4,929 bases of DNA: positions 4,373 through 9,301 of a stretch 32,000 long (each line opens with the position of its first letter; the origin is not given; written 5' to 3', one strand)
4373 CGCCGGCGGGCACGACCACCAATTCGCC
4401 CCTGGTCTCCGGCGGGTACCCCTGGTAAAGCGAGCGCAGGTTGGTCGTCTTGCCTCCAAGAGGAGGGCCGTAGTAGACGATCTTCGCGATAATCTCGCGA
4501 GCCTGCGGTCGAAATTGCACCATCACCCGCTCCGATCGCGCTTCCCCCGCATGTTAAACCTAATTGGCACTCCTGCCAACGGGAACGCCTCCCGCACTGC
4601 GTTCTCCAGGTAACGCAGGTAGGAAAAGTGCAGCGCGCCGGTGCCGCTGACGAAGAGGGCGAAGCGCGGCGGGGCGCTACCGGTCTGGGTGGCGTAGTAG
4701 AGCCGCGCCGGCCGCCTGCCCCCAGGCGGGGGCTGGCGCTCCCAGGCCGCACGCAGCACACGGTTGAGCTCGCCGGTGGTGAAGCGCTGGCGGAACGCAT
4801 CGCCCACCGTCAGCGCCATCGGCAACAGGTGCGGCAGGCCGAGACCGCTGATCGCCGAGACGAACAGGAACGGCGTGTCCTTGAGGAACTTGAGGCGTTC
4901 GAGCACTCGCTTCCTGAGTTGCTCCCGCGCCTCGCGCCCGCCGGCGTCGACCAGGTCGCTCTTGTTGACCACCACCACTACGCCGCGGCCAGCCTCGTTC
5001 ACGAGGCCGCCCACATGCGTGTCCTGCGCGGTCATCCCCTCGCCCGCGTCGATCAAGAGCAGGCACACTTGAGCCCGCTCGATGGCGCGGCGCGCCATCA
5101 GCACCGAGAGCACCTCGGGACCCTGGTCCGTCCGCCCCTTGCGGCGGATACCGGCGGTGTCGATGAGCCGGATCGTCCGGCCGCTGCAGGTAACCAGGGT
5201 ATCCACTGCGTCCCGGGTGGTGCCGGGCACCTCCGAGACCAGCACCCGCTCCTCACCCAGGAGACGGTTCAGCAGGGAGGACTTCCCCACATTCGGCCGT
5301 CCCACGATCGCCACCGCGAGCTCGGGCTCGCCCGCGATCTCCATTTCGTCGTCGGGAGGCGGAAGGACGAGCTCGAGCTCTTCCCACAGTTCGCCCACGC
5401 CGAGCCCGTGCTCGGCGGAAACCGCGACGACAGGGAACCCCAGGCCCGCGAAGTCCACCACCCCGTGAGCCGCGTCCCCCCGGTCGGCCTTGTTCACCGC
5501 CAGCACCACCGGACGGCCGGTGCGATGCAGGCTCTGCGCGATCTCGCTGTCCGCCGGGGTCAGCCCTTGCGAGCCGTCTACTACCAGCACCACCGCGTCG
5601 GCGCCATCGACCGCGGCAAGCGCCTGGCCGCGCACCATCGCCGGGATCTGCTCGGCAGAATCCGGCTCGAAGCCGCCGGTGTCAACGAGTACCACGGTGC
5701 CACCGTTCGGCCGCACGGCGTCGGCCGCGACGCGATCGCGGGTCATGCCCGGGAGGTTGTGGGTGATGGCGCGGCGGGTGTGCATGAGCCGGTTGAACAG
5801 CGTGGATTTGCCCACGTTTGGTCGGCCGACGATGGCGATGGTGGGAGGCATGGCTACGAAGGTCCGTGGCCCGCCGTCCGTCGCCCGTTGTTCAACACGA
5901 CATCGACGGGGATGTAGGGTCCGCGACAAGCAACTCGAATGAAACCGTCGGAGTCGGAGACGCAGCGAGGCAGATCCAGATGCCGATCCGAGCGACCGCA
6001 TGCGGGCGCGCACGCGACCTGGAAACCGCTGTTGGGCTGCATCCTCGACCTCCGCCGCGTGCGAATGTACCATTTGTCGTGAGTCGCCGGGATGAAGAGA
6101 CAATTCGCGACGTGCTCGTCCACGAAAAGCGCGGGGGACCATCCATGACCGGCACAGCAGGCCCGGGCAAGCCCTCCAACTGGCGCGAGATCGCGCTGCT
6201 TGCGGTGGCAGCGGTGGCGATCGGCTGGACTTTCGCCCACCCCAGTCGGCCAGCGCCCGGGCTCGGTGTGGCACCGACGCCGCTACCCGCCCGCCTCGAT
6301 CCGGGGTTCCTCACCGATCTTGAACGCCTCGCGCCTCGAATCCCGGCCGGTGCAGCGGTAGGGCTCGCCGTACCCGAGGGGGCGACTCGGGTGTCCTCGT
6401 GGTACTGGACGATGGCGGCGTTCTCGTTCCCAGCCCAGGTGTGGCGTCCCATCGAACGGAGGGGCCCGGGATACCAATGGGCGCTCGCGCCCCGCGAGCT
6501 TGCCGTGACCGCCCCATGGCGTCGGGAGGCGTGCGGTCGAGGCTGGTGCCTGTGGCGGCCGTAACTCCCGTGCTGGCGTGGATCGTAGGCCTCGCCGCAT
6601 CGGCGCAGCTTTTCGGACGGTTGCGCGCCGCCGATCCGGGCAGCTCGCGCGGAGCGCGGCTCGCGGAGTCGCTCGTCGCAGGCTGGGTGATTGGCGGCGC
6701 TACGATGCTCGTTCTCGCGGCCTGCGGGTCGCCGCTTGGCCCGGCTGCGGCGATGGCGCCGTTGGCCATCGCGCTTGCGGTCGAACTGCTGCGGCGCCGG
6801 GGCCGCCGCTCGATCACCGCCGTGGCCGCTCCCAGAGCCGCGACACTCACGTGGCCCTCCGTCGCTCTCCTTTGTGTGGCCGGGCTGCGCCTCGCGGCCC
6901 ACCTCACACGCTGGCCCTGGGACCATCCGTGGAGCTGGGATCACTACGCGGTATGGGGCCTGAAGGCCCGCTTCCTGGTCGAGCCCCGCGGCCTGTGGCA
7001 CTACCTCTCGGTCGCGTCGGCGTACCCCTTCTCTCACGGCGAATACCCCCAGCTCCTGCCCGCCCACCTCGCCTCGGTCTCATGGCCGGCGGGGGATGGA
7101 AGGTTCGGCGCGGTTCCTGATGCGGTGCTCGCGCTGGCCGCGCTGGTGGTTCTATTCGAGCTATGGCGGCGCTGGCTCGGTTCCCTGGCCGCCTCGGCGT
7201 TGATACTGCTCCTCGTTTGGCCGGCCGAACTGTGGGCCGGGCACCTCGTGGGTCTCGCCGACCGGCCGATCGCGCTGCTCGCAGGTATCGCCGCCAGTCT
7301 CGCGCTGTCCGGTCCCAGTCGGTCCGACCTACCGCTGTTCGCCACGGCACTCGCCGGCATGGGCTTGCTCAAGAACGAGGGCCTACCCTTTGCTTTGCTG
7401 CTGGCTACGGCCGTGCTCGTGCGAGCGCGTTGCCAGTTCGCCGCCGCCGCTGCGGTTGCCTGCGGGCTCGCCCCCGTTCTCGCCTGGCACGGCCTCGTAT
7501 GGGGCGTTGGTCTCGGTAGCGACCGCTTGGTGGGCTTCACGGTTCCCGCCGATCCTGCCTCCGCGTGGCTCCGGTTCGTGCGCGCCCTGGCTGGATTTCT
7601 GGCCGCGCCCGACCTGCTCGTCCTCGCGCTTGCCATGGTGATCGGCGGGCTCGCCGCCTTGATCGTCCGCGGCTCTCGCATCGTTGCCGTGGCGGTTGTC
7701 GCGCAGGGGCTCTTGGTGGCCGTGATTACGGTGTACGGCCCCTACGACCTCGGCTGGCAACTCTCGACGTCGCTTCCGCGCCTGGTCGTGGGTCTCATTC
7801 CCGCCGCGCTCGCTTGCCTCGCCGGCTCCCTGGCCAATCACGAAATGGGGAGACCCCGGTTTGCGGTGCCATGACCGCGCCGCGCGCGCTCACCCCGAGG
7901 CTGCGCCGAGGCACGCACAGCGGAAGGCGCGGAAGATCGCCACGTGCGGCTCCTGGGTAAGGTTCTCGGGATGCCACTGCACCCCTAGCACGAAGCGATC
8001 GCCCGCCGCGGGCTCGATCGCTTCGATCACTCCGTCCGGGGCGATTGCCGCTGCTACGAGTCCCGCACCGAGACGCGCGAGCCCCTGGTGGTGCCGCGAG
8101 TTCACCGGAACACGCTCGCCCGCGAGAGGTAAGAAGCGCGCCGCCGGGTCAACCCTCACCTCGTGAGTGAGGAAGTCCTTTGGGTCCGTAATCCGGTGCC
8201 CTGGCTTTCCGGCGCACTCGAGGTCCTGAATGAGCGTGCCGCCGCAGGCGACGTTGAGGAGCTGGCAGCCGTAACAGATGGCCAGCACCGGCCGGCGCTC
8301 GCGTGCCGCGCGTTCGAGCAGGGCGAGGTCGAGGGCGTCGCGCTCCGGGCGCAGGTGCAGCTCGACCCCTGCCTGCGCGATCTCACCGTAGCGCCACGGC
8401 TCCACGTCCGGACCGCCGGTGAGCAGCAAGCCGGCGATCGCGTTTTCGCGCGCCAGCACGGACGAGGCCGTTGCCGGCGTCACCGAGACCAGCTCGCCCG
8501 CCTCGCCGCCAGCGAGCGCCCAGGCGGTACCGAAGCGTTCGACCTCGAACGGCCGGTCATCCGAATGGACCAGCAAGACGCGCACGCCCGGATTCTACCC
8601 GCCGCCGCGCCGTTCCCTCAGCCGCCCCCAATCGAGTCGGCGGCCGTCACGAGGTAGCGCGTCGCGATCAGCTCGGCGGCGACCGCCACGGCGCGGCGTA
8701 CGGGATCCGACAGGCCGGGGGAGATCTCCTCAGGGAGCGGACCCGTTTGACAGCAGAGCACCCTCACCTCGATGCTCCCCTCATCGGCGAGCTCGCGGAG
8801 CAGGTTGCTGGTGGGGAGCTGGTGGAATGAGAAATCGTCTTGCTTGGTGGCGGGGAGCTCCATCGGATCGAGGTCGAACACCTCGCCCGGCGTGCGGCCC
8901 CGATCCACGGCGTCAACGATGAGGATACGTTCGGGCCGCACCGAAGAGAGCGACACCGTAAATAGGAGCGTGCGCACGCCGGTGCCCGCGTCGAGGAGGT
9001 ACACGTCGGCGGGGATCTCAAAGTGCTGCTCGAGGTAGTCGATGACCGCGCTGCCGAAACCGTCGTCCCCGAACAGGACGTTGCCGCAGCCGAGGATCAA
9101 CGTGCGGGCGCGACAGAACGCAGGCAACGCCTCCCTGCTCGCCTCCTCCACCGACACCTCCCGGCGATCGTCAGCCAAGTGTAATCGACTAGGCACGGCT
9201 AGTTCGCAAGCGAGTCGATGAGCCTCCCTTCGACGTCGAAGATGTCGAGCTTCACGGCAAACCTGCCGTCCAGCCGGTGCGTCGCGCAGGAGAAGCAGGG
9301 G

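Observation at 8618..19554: Composite QmoC-like / HdrA / NuoEF / Mvh [NiFe]-hydrogenase operon: possibly a membrane-linked, NAD(H)-coupled, flavin-bifurcating hydrogenase of undescribed composition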

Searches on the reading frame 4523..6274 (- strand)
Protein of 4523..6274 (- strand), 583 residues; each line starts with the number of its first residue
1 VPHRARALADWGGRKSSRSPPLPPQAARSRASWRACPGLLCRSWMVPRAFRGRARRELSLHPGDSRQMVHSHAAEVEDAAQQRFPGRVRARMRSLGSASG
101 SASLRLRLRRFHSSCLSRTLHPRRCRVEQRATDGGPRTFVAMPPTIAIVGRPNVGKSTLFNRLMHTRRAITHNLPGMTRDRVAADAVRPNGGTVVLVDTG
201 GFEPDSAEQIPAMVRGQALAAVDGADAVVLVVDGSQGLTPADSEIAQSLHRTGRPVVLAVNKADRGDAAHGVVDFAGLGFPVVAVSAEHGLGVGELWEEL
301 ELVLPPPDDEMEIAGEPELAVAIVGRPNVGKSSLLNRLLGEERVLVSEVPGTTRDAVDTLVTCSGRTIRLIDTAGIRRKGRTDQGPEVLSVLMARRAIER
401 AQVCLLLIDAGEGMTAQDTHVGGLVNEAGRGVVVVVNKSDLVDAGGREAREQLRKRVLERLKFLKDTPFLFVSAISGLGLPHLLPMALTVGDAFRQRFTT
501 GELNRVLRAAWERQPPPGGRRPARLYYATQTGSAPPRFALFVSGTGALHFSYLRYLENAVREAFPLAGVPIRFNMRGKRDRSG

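Call 7: search_protein_families(library=pfam, proteins=[window:4523-6274:-], max_evalue=0.001)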
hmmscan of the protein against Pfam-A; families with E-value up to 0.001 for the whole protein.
window:4523-6274:- (583 aa): 14 families
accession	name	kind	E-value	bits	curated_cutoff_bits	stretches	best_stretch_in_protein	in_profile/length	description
PF01926.29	MMR_HSR1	-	3.2e-54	182.3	21.9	2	145-262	1-113/113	50S ribosome-binding GTPase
PF14714.11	KH_dom-like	-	5.2e-27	94.4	27.3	1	497-576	1-81/81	KH-domain-like of EngA bacterial GTPase enzymes, C-terminal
PF02421.24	FeoB_N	-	8.6e-26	90.8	27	2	145-299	2-155/156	Ferrous iron transport protein B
PF00009.33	GTP_EFTU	-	2.5e-25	89.6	26.5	2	395-487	87-182/188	Elongation factor Tu GTP binding domain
PF00350.29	Dynamin_N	-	4.6e-14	53.2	27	1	321-353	1-33/168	Dynamin family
PF04548.22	AIG1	-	1.5e-09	38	27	0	145-250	2-108/212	AIG1 family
PF03193.22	RsgA_GTPase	-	3e-09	37.4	30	0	321-377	109-169/174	RsgA GTPase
PF13401.12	AAA_22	-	3.9e-07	30.9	27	0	146-251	8-109/130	AAA domain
PF08477.19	Roc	-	5.2e-06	27.1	27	0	146-169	2-25/119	Ras of Complex, Roc, domain of DAPkinase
PF13191.12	AAA_16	-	0.00013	22.9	32.6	0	315-374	22-85/167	AAA ATPase domain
PF00005.33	ABC_tran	-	0.00029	21.9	25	0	320-343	13-36/137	ABC transporter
PF00071.28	Ras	-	0.00052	20.1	21.6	0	321-377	2-59/162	Ras family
PF09439.16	SRPRB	-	0.0007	19.4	25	0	144-199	4-53/178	Signal recognition particle receptor beta subunit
PF03266.21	NTPase_1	-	0.00077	19.8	23.9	0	146-200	2-55/168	NTPase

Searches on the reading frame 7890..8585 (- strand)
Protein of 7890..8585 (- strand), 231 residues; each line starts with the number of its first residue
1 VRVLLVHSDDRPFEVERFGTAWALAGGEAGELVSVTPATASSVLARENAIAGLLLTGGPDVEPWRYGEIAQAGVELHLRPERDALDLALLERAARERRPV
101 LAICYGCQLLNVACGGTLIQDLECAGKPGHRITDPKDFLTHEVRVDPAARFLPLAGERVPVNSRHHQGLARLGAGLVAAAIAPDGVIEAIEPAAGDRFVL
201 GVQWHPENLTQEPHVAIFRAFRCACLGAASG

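Call 7: search_protein_families(library=pfam, proteins=[window:7890-8585:-], max_evalue=0.001)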
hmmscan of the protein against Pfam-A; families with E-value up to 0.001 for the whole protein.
window:7890-8585:- (231 aa): 2 families
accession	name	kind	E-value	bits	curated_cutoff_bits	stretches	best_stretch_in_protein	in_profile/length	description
PF07722.19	Peptidase_C26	-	4.9e-48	164.2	20.5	1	43-207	52-219/219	Peptidase C26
PF00117.34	GATase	-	2.6e-12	47.3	22.8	1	88-219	63-184/190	Glutamine amidotransferase class-I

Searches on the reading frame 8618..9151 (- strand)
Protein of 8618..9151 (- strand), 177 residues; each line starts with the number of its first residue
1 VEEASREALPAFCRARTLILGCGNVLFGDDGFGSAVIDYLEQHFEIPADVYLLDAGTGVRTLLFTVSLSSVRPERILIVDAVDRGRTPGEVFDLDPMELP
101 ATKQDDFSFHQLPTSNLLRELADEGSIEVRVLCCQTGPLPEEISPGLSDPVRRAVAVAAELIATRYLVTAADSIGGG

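Call 4: search_protein_families(library=pfam, proteins=[window:8618-9151:-], max_evalue=0.01)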
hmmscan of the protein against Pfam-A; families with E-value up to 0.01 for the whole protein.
window:8618-9151:- (177 aa): 1 family
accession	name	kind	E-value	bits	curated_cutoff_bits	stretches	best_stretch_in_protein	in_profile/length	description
PF01750.23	HycI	-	4.9e-24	85.1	23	1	36-163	3-128/130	Hydrogenase maturation protease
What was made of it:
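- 8618..9151 (-): g8: hydrogenase maturation endopeptidase (HycI/FrhD type). Pfam HycI, E 5e-24 (call 4).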

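Call 19: search_protein_families(library=ncbifam, proteins=[window:8618-9151:-], max_evalue=0.001)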
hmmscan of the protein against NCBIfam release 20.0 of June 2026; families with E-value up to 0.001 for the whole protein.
window:8618-9151:- (177 aa): 7 families
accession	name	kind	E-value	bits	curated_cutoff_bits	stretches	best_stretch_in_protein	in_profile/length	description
TIGR00072.1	hydrog_prot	superfamily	2e-36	125.2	47.45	1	18-163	1-142/145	hydrogenase maturation protease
TIGR00130.1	frhD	equivalog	2.3e-36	125.2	134.95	1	15-163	3-148/153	coenzyme F420-reducing hydrogenase, FrhD protein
TIGR00140.1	hupD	subfamily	1.2e-20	74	151.8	1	18-163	2-144/151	HyaD/HybD family hydrogenase maturation endopeptidase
TIGR00142.1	hycI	equivalog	4.6e-18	65.4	119.1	1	18-160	2-136/146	hydrogenase maturation peptidase HycI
NF007777.0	PRK10466.1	equivalog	3.9e-16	59.2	190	1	16-164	2-147/164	HyaD/HybD family hydrogenase maturation endopeptidase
NF045519.1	NiFeSe_H2_mat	exception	8.9e-12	45.1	190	1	16-119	2-100/152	NiFeSe hydrogenase maturation protease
NF007616.0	PRK10264.1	equivalog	3.4e-11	43.2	261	1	15-131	4-117/195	hydrogenase 1 maturation protease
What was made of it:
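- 8618..9151 (-): NCBIfam hydrog_prot and frhD (call 19).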
